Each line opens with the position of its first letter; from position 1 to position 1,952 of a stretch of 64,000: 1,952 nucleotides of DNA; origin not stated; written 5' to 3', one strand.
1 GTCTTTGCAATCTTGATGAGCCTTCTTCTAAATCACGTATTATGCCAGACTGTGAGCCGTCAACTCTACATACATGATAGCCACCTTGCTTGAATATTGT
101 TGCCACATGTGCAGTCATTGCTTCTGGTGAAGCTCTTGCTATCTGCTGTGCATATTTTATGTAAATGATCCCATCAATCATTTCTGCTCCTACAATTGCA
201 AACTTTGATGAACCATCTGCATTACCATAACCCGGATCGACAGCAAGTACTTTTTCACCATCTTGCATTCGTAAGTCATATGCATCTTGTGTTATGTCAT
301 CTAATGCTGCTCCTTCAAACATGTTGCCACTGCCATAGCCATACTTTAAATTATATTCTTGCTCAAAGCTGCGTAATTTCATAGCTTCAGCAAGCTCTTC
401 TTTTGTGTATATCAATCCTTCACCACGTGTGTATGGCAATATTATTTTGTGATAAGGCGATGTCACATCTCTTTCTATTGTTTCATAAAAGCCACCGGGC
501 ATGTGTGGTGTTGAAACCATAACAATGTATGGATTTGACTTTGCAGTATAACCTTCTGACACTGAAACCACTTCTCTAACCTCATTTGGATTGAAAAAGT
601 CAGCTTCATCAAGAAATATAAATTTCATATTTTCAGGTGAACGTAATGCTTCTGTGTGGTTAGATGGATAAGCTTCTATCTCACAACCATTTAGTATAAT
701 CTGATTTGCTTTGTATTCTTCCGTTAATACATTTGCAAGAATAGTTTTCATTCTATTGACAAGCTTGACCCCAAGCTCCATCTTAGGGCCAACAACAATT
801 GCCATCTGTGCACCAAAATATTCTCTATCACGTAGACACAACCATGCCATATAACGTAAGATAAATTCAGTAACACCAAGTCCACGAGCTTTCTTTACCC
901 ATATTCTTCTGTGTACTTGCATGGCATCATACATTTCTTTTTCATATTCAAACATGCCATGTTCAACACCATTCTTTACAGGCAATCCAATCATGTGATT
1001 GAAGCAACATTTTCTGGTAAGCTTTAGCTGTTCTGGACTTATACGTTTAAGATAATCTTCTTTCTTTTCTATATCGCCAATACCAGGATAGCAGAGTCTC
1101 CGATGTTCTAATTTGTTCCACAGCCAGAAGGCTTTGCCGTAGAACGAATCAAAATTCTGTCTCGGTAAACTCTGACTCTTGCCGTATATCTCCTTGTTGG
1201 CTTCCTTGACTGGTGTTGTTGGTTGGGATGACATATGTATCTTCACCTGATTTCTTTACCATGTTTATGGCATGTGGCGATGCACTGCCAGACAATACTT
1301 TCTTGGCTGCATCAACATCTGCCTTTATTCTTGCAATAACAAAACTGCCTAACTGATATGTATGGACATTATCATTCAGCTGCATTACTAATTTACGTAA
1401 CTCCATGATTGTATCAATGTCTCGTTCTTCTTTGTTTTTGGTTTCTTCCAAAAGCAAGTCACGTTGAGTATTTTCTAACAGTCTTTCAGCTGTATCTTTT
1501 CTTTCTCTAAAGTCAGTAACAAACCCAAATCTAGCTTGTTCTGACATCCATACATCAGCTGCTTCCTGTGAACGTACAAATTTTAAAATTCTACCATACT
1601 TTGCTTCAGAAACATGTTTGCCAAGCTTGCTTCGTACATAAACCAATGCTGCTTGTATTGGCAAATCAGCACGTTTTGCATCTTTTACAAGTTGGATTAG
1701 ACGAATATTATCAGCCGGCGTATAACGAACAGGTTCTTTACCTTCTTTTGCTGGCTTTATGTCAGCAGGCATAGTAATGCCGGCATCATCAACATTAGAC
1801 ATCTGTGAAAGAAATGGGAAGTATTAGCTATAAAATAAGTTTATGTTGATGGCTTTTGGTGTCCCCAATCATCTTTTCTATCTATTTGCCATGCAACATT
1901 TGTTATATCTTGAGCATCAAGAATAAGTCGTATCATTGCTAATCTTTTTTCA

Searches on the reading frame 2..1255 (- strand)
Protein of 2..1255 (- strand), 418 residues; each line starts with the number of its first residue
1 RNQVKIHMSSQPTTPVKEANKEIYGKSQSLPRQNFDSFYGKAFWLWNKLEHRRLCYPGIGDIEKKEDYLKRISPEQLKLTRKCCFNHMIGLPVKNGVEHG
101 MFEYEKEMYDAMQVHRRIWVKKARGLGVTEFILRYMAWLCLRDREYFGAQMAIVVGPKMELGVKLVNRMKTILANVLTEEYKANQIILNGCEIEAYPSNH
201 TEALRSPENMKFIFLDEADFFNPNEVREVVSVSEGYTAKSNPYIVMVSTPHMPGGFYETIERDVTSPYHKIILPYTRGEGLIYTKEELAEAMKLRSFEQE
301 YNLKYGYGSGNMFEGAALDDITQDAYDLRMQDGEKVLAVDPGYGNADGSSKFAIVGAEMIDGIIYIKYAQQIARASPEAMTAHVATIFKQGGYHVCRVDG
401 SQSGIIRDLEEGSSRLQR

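Call 91: search_protein_families(library=pfam, proteins=[window:2-1255:-], max_evalue=0.05)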
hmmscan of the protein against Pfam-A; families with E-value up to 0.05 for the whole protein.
window:2-1255:- (418 aa): 1 family
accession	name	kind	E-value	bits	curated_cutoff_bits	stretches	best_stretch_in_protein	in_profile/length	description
PF00004.35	AAA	-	0.013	16.4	21.2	1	170-251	11-110/131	ATPase family associated with various cellular activities (AAA)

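Call 92: search_protein_families(library=phrogs, proteins=[window:2-1255:-], max_evalue=0.01)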
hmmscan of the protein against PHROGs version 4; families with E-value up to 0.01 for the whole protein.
window:2-1255:- (418 aa): 1 family
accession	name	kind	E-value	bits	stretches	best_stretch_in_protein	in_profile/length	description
phrog_2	-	head and packaging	3e-19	70.3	1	92-382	254-525/807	terminase large subunit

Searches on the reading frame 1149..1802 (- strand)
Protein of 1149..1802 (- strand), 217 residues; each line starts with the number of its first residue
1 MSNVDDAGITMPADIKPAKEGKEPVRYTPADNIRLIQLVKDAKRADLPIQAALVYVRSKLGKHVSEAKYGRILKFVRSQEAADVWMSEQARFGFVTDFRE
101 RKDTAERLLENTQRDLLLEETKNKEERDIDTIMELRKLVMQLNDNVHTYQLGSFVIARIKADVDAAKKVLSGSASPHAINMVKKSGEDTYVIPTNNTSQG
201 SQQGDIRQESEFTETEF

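Call 57: search_protein_families(library=phrogs, proteins=[window:1149-1802:-], max_evalue=0.01)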
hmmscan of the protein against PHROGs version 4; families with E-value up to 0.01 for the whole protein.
window:1149-1802:- (217 aa): 0 families

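Call 91: search_protein_families(library=pfam, proteins=[window:1149-1802:-], max_evalue=0.05)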
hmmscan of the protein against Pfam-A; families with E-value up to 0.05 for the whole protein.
window:1149-1802:- (217 aa): 2 families
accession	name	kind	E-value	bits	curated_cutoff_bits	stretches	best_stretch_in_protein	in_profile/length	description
PF25758.1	TPR_IPO11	-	0.039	13.4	27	0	103-161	280-339/371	Importin-11-like, TPR repeats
PF16654.10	DAPDH_C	-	0.043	14.1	30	0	30-84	36-90/154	Diaminopimelic acid dehydrogenase C-terminal domain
